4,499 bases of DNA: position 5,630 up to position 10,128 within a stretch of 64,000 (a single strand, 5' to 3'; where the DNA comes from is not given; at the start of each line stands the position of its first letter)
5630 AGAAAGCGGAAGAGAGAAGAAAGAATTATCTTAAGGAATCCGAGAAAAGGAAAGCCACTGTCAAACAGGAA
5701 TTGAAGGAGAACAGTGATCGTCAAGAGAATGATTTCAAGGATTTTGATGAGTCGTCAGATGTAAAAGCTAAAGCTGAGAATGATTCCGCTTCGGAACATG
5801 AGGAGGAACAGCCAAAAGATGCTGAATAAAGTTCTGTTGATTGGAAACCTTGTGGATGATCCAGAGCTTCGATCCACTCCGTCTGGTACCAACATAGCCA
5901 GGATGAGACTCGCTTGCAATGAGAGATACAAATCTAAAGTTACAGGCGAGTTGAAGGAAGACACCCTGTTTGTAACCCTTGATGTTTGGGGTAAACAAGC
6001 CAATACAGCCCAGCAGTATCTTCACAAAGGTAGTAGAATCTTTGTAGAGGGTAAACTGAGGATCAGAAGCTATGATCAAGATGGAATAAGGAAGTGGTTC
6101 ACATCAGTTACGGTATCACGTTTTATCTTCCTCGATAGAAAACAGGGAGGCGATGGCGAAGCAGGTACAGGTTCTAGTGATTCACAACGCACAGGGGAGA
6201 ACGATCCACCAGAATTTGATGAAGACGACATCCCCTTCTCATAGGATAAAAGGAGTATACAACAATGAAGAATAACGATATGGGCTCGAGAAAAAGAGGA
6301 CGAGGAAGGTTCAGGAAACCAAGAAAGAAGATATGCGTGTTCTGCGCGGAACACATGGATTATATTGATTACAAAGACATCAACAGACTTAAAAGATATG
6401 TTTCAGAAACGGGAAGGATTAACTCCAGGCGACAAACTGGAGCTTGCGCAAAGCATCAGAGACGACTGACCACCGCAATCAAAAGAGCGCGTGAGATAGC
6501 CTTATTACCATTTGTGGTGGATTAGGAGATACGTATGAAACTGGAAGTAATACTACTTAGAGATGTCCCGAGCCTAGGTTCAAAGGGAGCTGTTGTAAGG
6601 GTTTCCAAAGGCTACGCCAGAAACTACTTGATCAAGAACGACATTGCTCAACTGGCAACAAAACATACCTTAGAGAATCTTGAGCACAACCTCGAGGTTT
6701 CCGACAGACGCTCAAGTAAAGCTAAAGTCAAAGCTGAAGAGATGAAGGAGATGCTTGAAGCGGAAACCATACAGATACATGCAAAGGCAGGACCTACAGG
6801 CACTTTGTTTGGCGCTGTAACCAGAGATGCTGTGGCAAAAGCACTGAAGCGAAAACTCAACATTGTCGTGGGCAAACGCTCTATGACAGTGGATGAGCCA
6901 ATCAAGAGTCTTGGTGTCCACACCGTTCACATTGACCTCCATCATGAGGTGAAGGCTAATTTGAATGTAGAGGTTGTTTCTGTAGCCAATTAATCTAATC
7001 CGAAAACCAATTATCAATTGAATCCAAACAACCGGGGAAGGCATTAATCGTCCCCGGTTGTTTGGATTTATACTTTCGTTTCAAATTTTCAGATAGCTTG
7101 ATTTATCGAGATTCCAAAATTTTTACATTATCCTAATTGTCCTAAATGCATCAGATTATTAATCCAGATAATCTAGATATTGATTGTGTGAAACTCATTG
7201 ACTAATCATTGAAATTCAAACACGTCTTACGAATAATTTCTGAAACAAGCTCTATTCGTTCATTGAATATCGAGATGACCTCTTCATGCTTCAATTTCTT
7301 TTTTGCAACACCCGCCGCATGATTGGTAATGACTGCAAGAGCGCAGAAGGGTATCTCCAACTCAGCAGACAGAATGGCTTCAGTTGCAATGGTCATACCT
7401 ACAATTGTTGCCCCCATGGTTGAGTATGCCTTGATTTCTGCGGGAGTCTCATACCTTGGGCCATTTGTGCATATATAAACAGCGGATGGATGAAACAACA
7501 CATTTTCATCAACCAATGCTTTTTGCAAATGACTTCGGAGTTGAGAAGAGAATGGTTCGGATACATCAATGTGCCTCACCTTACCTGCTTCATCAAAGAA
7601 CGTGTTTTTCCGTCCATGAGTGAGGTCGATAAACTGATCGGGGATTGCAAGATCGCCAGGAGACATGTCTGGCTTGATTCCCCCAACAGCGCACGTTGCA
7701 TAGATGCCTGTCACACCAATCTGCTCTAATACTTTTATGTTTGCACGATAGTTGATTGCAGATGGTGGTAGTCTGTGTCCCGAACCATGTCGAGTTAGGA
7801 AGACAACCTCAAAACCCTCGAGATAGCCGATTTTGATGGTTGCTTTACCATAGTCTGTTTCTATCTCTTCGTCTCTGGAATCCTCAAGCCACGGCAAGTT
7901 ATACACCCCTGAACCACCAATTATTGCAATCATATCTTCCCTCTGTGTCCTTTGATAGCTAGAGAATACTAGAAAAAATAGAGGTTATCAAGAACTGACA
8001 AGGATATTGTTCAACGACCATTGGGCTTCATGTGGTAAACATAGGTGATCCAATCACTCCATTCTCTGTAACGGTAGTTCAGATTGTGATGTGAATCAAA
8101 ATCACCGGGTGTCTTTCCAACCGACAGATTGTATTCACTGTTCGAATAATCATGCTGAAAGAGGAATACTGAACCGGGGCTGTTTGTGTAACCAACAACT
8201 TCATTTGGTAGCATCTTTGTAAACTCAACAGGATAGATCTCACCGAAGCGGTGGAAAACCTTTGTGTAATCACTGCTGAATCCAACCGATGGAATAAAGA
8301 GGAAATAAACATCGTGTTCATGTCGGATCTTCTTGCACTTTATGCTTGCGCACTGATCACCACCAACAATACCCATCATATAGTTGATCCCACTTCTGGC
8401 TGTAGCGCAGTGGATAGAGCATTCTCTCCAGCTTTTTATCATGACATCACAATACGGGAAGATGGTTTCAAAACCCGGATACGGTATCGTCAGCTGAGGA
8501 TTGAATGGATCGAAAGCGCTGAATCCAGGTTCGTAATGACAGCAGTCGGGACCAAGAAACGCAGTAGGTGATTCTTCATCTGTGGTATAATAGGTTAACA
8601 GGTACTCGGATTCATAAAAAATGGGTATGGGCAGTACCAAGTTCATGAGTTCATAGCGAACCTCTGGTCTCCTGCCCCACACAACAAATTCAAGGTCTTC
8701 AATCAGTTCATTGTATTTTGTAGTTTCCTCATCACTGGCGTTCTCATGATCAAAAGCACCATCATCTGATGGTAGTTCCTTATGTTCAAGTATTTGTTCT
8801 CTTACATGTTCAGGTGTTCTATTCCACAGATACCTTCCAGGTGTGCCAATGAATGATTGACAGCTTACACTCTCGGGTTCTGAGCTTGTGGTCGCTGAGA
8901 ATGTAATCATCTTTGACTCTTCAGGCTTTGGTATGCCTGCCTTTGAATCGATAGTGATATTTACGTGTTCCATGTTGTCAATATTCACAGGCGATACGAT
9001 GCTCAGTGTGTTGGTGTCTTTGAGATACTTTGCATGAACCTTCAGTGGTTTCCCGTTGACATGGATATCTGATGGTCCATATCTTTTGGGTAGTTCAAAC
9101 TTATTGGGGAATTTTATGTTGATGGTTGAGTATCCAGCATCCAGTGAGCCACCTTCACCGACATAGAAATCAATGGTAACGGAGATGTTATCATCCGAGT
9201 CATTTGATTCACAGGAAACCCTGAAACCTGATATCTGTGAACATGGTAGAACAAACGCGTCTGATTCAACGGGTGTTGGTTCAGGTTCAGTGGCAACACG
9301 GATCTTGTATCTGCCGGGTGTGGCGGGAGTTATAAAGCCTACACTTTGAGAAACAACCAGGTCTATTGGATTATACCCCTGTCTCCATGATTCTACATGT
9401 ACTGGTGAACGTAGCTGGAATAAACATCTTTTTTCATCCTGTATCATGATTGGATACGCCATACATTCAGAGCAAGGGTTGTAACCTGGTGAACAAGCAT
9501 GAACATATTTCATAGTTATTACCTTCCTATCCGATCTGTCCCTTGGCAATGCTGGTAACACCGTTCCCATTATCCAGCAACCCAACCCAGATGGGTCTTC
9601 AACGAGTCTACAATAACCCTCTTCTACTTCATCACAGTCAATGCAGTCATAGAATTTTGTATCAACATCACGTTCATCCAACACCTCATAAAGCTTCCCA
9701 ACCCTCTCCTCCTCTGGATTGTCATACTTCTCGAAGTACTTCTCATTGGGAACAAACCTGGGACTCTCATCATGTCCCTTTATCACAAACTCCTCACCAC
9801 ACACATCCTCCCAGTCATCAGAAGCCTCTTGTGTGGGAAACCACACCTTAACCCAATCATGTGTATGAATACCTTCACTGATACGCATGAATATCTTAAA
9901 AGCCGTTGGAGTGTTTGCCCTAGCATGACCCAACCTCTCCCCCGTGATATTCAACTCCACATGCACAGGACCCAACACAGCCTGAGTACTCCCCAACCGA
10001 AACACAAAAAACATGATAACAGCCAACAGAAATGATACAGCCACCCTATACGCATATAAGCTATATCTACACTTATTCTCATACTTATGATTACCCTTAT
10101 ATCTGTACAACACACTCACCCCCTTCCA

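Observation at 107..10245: Two divergent paralogues of an uncharacterised secreted family flank the rpsF operon; a 26-aa block is held identical by selection, not by recent conversion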

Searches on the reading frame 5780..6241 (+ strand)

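Call 65: search_protein_families(library=pfam, proteins=[window:5780-6241:+], max_evalue=1)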
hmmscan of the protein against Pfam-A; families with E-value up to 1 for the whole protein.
window:5780-6241:+ (154 aa): 2 families
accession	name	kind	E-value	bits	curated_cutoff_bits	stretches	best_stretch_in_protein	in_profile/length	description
PF00436.31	SSB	-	9.4e-28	96.8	26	1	15-117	1-103/104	Single-strand binding protein family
PF22657.2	SSB_1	-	0.0071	17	27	1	16-94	1-76/91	Another single-strand binding protein family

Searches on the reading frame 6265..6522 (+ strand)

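Call 65: search_protein_families(library=pfam, proteins=[window:6265-6522:+], max_evalue=1)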
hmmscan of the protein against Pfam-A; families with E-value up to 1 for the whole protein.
window:6265-6522:+ (86 aa): 2 families
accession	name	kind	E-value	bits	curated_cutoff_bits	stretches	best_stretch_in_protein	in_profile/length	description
PF01084.26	Ribosomal_S18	-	7.6e-26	90.4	21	1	32-81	3-52/52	Ribosomal protein S18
PF02888.21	CaMBD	-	0.14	12.6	25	1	51-78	27-54/75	Calmodulin binding domain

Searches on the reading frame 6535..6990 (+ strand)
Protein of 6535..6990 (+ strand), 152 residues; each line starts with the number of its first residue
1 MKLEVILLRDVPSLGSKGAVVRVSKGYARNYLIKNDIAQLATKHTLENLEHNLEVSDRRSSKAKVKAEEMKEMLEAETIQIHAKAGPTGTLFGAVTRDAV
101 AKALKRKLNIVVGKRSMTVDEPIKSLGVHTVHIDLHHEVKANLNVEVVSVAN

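Call 65: search_protein_families(library=pfam, proteins=[window:6535-6990:+], max_evalue=1)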
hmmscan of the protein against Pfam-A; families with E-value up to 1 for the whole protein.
window:6535-6990:+ (152 aa): 2 families
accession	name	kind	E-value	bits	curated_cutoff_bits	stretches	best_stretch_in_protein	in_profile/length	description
PF03948.19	Ribosomal_L9_C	-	7.1e-25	87.7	23.2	1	66-148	2-85/86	Ribosomal protein L9, C-terminal domain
PF01281.25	Ribosomal_L9_N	-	1.8e-18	66.2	20.7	1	4-48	2-46/47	Ribosomal protein L9, N-terminal domain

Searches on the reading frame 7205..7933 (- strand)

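Call 4: search_protein_families(library=pfam, proteins=[window:7205-7933:-], max_evalue=0.1)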
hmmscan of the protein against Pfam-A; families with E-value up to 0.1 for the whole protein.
window:7205-7933:- (243 aa): 1 family
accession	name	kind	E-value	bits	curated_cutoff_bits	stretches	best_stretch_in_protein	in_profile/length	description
PF01048.26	PNP_UDP_1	-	5.9e-45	153.9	25.1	1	2-236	2-230/233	Phosphorylase superfamily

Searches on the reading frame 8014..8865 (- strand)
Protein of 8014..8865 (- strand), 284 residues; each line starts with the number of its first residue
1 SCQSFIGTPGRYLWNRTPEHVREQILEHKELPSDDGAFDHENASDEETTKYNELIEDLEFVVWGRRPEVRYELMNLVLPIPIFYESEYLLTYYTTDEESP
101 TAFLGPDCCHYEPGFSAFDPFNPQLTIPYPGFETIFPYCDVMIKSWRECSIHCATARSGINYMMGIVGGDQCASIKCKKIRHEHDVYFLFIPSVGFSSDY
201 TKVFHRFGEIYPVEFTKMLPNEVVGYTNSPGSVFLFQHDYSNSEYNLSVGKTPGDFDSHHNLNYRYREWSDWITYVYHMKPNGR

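Call 47: find_homologous_proteins(query=window:8014-8865:-)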
Query window:8014-8865:- (284 aa): 1 proteins with E <= 0.001 among 126 candidates.
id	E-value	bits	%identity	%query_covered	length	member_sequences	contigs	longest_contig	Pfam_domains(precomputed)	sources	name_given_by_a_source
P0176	1.7e-84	302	60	77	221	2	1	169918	-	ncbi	ncbi:MAG: hypothetical protein R2883_01500 [Caldisericia bacterium]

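Call 65: search_protein_families(library=pfam, proteins=[window:8014-8865:-], max_evalue=1)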
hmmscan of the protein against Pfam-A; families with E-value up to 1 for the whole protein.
window:8014-8865:- (284 aa): 0 families

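Call 76: search_solved_structures(query=window:8014-8865:-, max_evalue=10)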
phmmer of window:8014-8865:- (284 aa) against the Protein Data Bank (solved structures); distinct sequences matched with E-value up to 10: 0.

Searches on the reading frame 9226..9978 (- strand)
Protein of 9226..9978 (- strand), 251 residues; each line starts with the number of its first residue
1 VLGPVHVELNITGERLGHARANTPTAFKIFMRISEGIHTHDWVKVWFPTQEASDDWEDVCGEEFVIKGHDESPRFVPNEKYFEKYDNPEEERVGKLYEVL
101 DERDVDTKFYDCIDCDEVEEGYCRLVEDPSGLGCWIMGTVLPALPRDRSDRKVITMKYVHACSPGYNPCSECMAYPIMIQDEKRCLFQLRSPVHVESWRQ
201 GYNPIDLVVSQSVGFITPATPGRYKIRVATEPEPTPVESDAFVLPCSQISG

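Call 55: predict_structure(alignment_id=A2)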
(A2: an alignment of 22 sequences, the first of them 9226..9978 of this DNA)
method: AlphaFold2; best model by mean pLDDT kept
length: 251 residues; sequences in the alignment: 22
mean_pLDDT: 87.0   pTM: 0.87
mean pLDDT of the five models: 87.0, 84.8, 83.4, 82.9, 75.0
residues with pLDDT >= 90: 151; 70-90: 68; 50-70: 27; < 50: 5
segments of 3 or more residues with pLDDT < 50: 249-251
pLDDT, mean of each block of 10 residues (from residue 1): 87 63 91 90 95 89 89 95 96 97 94 65 84 95 97 88 67 87 93 81 81 92 95 96 75 33
secondary structure, 60 per line:
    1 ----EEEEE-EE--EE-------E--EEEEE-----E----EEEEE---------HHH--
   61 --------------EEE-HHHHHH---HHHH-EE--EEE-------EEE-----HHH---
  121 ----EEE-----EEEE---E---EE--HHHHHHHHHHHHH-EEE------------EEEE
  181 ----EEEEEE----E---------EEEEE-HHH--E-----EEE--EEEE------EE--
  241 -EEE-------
elements in order: E5-9 E27-31 E42-46 E75-77 H79-84 H88-91 E97-99 E107-109 E125-127 E133-136 H148-160 E162-164 E177-180 E185-190 E205-209 E222-224 E227-230 E242-244

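Call 57: fold_search(model_id=the predicted structure, library=pdb)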
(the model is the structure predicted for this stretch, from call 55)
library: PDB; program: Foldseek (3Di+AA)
matches with E <= 10: 1313; with E <= 0.001: 0
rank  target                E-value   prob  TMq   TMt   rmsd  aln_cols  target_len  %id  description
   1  4ofq_B                1.2e-02  0.60  0.21  0.17  12.5       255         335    6  Structure of the C-terminal domain of the Streptococcus pyogenes antigen I/II-family protein AspA (released 2014-03-12)
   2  9ypr_D                1.9e-02  0.07  0.12  0.14  24.1       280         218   10  Fab-14/SARS-CoV-2 D614G spike complex, Mode IV, subgroup I conformation (released 2026-03-18)
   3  7wwo_A                2.2e-02  0.66  0.26  0.36  14.7       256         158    9  Dimer form of hypothetical protein TTHA1873 from Thermus thermophilus (released 2022-03-09)
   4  4ofq_A                2.8e-02  0.54  0.22  0.17  12.3       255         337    6  Structure of the C-terminal domain of the Streptococcus pyogenes antigen I/II-family protein AspA (released 2014-03-12)
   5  8k2f                  3.4e-02  0.23  0.22  0.13  18.6       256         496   13  Crystal structure of Group 1 oligosaccharide-releasing beta-N-acetylgalactosaminidase NgaCa from Cohnella abietis, apo 1 (released 2024-04-24)
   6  4guq_A                5.3e-02  0.28  0.23  0.26  13.9       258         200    8  Structure of mutS139F p73 DNA binding domain complexed with 20BP DNA response element (released 2013-08-14)
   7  3vd0_A                6.2e-02  0.23  0.22  0.25  14.5       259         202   10  structure of p73 DNA binding domain tetramer modulates p73 transactivation (released 2012-04-18)
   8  4rtd                  6.6e-02  0.35  0.23  0.08  10.3       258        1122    8  Escherichia coli alpha-2-macroglobulin activated by porcine elastase (released 2015-07-15)
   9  1flr_H                6.6e-02  0.04  0.11  0.12  25.0       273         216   12  4-4-20 FAB FRAGMENT (released 1995-09-15)
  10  8sit_H                6.6e-02  0.04  0.11  0.12  23.6       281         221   10  Crystal structure of SARS-CoV-2 spike receptor-binding domain in complex with broadly neutralizing antibody CC84.24 Fa (released 2024-03-13)
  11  5iie_H                7.3e-02  0.04  0.13  0.14  23.9       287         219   10  STRUCTURE OF THE UNLIGANDED ANTI-HIV ANTIBODY DH501 THAT BINDS GP120 V3 GLYCAN AND THE BASE OF V3 (released 2017-03-01)
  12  4jdz_A                7.7e-02  0.33  0.23  0.16  17.3       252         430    9  Structures of SdrD from Staphylococcus aureus reveal the molecular mechanism of how the cell surface receptors recogni (released 2013-06-19)
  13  6p3s_M                8.2e-02  0.03  0.11  0.12  24.4       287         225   11  Crystal structure of human Fab H5.28 in complex with influenza A H5N1 Vietnam hemagglutinin head domain (released 2020-05-27)
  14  7s8v_A                9.6e-02  0.04  0.12  0.11  25.0       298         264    9  Leg region of a complex of IGF-I with the ectodomain of a hybrid insulin receptor / type 1 insulin-like growth factor  (released 2022-07-06)
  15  3lso_A                1.0e-01  0.51  0.27  0.17  12.3       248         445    9  Crystal structure of Putative membrane anchored protein from Corynebacterium diphtheriae (released 2010-02-23)
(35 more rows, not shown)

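Call 77: search_solved_structures(query=A2, max_evalue=10)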
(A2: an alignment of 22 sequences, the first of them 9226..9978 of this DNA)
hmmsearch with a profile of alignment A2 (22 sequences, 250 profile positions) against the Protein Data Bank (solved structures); distinct sequences matched with E-value up to 10: 1.
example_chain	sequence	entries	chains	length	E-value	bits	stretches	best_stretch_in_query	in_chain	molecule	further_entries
3ray_A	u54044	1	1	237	0.71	12.8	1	26-50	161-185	PR domain-containing protein 11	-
